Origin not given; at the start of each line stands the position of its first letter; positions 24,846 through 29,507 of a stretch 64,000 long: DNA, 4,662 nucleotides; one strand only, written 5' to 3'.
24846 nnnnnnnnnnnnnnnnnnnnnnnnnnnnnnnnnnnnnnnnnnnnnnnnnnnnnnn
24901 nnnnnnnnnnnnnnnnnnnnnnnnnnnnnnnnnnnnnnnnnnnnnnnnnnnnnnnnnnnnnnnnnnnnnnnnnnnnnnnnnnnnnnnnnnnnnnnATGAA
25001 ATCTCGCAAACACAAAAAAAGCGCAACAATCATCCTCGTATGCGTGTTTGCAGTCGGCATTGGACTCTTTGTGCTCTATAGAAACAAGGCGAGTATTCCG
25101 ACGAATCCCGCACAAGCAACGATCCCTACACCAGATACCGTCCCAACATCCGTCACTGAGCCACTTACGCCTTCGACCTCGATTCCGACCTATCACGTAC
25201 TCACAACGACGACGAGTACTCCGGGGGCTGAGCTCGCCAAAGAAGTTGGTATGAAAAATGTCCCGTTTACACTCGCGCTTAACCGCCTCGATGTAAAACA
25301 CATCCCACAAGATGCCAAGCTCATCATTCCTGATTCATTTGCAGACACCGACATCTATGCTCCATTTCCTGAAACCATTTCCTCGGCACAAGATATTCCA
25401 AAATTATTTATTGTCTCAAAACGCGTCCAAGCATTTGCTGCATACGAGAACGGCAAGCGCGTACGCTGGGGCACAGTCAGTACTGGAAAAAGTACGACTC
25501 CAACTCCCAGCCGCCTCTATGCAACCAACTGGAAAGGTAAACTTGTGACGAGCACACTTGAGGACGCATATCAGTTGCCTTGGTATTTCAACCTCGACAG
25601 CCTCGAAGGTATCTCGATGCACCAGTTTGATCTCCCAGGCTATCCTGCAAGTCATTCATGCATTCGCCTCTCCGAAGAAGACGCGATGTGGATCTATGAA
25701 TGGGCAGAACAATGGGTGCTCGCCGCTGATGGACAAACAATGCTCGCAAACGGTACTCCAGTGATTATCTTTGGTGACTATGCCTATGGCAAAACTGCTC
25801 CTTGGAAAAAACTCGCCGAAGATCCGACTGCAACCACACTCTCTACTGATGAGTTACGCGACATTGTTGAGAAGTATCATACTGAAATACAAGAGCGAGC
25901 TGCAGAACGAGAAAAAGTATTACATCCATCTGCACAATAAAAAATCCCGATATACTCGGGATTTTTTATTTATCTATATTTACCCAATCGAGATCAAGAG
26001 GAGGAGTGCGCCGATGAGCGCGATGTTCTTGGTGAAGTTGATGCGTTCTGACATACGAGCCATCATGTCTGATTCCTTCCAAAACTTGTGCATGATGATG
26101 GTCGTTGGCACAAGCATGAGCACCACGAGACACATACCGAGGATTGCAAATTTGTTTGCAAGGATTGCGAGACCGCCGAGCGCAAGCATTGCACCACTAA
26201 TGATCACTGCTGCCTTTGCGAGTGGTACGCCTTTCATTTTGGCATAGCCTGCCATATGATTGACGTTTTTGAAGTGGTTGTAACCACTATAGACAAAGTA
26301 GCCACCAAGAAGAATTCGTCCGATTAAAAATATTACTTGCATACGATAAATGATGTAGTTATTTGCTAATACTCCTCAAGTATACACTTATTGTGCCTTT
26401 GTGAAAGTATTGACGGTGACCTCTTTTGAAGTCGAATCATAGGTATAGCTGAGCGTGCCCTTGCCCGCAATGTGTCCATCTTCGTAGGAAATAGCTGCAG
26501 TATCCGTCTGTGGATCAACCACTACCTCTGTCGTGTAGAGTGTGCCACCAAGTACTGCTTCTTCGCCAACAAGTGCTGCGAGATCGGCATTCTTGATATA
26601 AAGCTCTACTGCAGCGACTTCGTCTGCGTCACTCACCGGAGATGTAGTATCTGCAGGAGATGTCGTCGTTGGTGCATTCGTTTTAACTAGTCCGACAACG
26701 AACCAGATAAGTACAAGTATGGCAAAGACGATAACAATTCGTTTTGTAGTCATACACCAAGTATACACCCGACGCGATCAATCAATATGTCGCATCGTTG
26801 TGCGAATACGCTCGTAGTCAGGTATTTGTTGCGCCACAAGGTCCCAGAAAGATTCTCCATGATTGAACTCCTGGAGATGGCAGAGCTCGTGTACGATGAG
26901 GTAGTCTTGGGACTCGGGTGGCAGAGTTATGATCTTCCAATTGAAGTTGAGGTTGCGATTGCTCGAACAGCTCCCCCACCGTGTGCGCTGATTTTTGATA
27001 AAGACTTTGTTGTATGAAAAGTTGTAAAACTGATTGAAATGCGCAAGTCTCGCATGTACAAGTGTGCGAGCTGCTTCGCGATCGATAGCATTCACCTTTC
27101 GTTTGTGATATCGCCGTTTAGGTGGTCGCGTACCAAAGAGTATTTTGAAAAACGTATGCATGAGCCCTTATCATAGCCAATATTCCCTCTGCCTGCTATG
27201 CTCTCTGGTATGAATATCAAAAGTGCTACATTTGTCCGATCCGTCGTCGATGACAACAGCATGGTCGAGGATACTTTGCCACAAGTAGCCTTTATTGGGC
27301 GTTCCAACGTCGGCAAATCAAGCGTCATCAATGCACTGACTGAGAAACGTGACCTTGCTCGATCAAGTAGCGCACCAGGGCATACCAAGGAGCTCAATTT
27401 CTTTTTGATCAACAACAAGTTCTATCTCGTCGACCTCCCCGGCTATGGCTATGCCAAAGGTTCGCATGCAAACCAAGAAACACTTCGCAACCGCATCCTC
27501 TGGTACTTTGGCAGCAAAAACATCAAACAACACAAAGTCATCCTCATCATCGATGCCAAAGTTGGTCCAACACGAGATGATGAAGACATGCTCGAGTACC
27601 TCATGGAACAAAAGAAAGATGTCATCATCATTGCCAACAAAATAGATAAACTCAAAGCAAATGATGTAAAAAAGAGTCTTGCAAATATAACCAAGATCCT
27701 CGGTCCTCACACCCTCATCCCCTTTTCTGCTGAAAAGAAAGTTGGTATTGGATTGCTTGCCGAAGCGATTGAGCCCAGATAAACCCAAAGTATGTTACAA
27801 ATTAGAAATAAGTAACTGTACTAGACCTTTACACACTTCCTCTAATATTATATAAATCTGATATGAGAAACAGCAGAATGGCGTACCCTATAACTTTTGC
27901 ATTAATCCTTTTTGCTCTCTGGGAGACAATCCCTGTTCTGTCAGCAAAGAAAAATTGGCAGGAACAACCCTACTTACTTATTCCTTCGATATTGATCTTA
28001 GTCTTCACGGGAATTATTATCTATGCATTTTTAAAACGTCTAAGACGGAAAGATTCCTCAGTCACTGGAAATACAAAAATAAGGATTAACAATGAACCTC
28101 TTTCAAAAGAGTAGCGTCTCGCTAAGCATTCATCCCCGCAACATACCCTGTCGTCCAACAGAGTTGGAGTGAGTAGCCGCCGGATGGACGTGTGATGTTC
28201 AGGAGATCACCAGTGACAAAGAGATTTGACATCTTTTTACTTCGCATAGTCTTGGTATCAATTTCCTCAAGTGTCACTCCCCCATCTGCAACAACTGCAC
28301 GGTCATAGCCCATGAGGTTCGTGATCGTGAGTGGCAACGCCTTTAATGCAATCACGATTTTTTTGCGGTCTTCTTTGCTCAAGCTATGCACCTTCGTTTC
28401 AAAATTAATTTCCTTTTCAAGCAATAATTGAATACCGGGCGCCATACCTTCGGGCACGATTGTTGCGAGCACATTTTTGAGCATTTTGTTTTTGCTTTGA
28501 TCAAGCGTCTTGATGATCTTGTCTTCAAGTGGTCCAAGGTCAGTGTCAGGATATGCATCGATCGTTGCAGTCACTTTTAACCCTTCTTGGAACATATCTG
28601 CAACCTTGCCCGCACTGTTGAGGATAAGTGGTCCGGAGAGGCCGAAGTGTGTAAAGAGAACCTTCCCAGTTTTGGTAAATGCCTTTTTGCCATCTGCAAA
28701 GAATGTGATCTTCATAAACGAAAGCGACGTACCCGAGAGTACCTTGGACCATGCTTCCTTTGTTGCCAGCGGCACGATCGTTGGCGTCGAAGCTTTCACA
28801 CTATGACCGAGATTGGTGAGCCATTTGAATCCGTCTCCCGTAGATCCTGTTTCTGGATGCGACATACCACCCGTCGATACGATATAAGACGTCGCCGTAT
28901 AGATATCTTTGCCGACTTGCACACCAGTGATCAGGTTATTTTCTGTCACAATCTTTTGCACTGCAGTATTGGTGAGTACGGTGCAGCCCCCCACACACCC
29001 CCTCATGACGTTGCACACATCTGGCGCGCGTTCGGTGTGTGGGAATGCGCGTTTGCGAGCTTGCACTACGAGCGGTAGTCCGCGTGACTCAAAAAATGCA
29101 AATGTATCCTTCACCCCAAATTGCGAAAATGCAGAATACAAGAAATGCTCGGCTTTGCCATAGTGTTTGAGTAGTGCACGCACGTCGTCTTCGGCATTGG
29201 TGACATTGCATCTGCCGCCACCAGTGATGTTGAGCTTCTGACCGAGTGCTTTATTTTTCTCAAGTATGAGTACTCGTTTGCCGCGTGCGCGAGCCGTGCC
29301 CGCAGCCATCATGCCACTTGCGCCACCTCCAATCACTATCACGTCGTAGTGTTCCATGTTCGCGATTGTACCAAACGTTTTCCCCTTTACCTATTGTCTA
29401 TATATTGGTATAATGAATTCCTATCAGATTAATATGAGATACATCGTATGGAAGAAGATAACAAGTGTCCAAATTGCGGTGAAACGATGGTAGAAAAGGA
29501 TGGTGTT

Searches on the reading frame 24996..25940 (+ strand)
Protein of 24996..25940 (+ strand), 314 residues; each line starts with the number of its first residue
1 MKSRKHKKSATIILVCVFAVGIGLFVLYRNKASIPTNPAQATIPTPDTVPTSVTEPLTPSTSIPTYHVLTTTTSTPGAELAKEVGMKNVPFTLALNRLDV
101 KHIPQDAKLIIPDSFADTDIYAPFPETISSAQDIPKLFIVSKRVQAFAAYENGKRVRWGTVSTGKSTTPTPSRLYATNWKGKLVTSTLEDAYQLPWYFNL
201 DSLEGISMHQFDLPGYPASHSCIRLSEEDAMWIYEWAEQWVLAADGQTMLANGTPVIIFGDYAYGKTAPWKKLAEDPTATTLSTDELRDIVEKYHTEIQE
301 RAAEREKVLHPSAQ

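Call 39: search_protein_families(library=pfam, proteins=[window:24996-25940:+], max_evalue=0.001)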
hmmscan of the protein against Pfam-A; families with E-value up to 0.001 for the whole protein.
window:24996-25940:+ (314 aa): 1 family
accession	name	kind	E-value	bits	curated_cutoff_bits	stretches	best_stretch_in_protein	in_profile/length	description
PF03734.19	YkuD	-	8.6e-14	52.8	23.4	1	138-258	4-146/146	L,D-transpeptidase catalytic domain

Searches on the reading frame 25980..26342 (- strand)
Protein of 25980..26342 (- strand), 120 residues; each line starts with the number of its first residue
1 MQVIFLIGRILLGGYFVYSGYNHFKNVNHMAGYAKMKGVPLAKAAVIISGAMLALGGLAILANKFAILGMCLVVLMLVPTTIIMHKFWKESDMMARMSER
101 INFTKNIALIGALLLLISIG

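Call 50: search_protein_families(library=pfam, proteins=[window:25980-26342:-], max_evalue=0.001)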
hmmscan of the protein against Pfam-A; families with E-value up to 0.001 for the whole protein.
window:25980-26342:- (120 aa): 3 families
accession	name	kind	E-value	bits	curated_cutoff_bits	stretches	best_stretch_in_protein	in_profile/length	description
PF07681.17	DoxX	-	1.3e-09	39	23.6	1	5-85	2-84/85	DoxX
PF05514.17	HR_lesion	-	1.1e-07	32.6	22.6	1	49-118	69-137/138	HR-like lesion-inducing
PF07291.16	MauE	-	5.5e-05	23.9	27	1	1-88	1-91/128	Methylamine utilisation protein MauE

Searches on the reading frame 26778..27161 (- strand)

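Call 50: search_protein_families(library=pfam, proteins=[window:26778-27161:-], max_evalue=0.001)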
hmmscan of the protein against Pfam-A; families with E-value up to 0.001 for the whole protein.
window:26778-27161:- (127 aa): 2 families
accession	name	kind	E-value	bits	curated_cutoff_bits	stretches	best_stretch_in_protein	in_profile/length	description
PF01863.23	YgjP-like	-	2.7e-36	126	26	1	17-125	98-206/207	YgjP-like, metallopeptidase domain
PF10263.15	SprT-like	-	0.00056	20.2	25.6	1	39-123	5-106/108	SprT-like family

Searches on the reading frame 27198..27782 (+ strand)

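Call 50: search_protein_families(library=pfam, proteins=[window:27198-27782:+], max_evalue=0.001)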
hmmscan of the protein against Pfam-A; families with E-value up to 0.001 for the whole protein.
window:27198-27782:+ (194 aa): 6 families
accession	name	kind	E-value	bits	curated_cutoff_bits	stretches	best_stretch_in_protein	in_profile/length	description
PF01926.29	MMR_HSR1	-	4.3e-22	78.8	21.9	1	29-148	1-113/113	50S ribosome-binding GTPase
PF02421.24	FeoB_N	-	2.4e-14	53.6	27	1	29-190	2-155/156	Ferrous iron transport protein B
PF03193.22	RsgA_GTPase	-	2.8e-08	34.2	30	1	30-82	109-167/174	RsgA GTPase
PF00009.33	GTP_EFTU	-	9.9e-08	32.2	26.5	1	114-191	96-182/188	Elongation factor Tu GTP binding domain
PF00350.29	Dynamin_N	-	2e-06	28.3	27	0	30-57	1-28/168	Dynamin family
PF09439.16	SRPRB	-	0.00023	21.1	25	1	28-154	4-115/178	Signal recognition particle receptor beta subunit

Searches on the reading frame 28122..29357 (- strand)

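Call 5: search_protein_families(library=pfam, proteins=[window:28122-29357:-], max_evalue=0.001)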
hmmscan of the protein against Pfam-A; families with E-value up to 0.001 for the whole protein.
window:28122-29357:- (411 aa): 13 families
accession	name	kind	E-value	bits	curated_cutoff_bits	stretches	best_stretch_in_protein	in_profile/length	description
PF03486.20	HI0933_like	-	4.8e-72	242.8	50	1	5-409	2-243/244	HI0933-like protein Rossmann domain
PF22780.1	HI0933_like_1st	-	2e-29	103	27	1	192-356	2-165/165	HI0933-like protein barrel and H2TH domain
PF00890.30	FAD_binding_2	-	8.1e-13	48.8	20.4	1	5-188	1-217/414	FAD binding domain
PF12831.13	FAD_oxidored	-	3.8e-10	40.1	27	1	5-159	1-141/416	FAD dependent oxidoreductase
PF01266.30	DAO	-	1.2e-07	32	27.9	1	5-39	1-35/353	FAD dependent oxidoreductase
PF13738.12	Pyr_redox_3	-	6.1e-07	29.4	30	0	7-39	1-33/305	Pyridine nucleotide-disulphide oxidoreductase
PF07992.20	Pyr_redox_2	-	9.3e-07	29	26.1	1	4-166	1-111/291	Pyridine nucleotide-disulphide oxidoreductase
PF13450.12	NAD_binding_8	-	1.1e-05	26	21.9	1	8-39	1-32/68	NAD(P)-binding Rossmann-like domain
PF01262.27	AlaDh_PNT_C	-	2.2e-05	24.4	23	1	5-56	30-82/214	Alanine dehydrogenase/PNT, C-terminal domain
PF01134.28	GIDA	-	5.2e-05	22.9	22.1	0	5-35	1-31/391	Glucose inhibited division protein A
PF01494.25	FAD_binding_3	-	0.00025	20.8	22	1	4-37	2-35/349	FAD binding domain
PF00996.24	GDI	-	0.00056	19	23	0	2-40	3-41/436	GDP dissociation inhibitor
PF00070.33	Pyr_redox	-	0.00061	20.7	22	1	6-42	2-38/82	Pyridine nucleotide-disulphide oxidoreductase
